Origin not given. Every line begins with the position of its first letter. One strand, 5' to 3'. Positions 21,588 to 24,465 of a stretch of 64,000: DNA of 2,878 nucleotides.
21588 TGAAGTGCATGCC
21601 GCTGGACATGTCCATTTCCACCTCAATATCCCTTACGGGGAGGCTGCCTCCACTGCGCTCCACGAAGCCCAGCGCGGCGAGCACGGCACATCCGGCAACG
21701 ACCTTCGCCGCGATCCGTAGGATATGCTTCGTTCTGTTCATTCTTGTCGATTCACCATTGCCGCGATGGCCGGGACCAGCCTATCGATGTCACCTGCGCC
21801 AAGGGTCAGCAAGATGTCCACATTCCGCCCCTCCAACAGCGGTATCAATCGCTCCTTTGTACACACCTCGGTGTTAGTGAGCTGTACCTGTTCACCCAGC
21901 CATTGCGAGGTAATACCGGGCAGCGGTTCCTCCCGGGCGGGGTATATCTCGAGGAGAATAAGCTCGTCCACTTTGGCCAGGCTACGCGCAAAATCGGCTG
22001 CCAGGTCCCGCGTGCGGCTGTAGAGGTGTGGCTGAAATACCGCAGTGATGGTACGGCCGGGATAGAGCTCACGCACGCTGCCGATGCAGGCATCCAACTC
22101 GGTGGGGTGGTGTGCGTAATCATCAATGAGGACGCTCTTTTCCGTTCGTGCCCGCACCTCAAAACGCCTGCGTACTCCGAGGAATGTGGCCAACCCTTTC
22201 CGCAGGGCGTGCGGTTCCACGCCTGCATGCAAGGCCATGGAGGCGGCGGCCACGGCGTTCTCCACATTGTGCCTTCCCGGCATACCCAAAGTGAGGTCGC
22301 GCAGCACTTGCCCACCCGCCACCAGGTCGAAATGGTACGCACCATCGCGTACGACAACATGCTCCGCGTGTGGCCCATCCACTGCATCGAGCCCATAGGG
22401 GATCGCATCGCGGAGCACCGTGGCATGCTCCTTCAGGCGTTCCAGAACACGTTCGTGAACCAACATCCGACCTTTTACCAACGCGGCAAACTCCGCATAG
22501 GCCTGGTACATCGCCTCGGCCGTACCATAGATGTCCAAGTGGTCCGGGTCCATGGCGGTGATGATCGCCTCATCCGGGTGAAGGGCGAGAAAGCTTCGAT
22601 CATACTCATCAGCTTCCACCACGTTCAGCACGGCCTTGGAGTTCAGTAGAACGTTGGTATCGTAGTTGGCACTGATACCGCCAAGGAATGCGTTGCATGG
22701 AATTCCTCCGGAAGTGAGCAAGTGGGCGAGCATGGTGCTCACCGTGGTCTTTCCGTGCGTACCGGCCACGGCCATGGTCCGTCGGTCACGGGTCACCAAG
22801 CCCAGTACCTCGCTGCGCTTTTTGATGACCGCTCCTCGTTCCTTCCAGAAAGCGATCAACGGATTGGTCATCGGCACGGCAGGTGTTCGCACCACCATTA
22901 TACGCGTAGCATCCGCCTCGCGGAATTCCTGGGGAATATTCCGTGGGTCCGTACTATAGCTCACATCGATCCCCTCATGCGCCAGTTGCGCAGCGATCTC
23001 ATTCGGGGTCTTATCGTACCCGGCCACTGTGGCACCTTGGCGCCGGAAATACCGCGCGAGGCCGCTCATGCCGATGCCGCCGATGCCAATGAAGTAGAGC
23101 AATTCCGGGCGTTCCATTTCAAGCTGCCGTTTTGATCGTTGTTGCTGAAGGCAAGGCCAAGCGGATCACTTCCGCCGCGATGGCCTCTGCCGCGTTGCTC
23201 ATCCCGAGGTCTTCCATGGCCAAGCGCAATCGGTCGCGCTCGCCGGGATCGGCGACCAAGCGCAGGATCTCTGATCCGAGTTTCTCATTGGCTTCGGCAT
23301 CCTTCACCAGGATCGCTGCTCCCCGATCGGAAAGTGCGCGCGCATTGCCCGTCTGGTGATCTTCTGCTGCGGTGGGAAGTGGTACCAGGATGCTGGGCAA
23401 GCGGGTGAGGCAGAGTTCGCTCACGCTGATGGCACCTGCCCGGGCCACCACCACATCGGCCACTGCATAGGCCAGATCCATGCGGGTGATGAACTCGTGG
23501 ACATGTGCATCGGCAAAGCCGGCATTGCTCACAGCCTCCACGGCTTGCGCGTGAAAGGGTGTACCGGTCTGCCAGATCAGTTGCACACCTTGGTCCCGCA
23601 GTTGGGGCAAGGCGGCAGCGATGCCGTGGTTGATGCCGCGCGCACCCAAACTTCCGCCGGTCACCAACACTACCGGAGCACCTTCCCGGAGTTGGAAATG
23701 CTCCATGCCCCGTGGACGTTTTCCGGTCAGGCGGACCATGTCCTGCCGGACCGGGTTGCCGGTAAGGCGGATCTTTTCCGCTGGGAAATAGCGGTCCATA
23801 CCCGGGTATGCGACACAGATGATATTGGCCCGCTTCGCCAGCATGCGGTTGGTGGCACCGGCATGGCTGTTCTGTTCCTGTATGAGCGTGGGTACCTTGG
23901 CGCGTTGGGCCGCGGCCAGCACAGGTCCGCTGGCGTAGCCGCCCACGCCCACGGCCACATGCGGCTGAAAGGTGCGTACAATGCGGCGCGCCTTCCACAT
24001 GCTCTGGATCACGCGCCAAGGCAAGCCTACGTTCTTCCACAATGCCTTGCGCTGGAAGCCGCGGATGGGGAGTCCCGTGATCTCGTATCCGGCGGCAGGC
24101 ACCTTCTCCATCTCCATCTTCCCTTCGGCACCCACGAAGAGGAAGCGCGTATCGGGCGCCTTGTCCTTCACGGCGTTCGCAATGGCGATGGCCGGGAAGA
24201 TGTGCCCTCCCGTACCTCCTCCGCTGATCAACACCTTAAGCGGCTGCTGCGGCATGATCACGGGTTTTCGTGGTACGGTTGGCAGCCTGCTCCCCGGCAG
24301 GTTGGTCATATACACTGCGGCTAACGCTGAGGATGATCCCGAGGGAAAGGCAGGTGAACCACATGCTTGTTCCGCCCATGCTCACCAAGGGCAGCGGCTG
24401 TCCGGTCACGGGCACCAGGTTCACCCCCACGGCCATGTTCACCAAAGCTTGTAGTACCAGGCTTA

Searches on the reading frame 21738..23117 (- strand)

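Call 41: search_protein_families(library=pfam, proteins=[window:21738-23117:-], max_evalue=0.00001)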
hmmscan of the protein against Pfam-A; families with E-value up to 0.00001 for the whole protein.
window:21738-23117:- (459 aa): 3 families
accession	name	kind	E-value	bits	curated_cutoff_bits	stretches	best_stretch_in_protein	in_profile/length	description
PF08245.18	Mur_ligase_M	-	9.1e-18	65.4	24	1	117-294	1-199/200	Mur ligase middle domain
PF02875.26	Mur_ligase_C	-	2.8e-17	64.2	28.4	1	317-442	1-127/127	Mur ligase, glutamate ligase domain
PF01225.30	Mur_ligase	-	5.3e-15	56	21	1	8-111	3-93/95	Mur ligase family, catalytic domain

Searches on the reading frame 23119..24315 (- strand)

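Call 41: search_protein_families(library=pfam, proteins=[window:23119-24315:-], max_evalue=0.00001)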
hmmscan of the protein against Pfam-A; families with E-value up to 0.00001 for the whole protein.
window:23119-24315:- (398 aa): 2 families
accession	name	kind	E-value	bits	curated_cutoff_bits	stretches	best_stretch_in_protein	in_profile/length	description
PF03033.26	Glyco_transf_28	-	7.6e-35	120.4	26.2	1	28-165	1-136/139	Glycosyltransferase family 28 N-terminal domain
PF04101.22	Glyco_tran_28_C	-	2e-31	109.7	22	1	215-357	1-144/166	Glycosyltransferase family 28 C-terminal domain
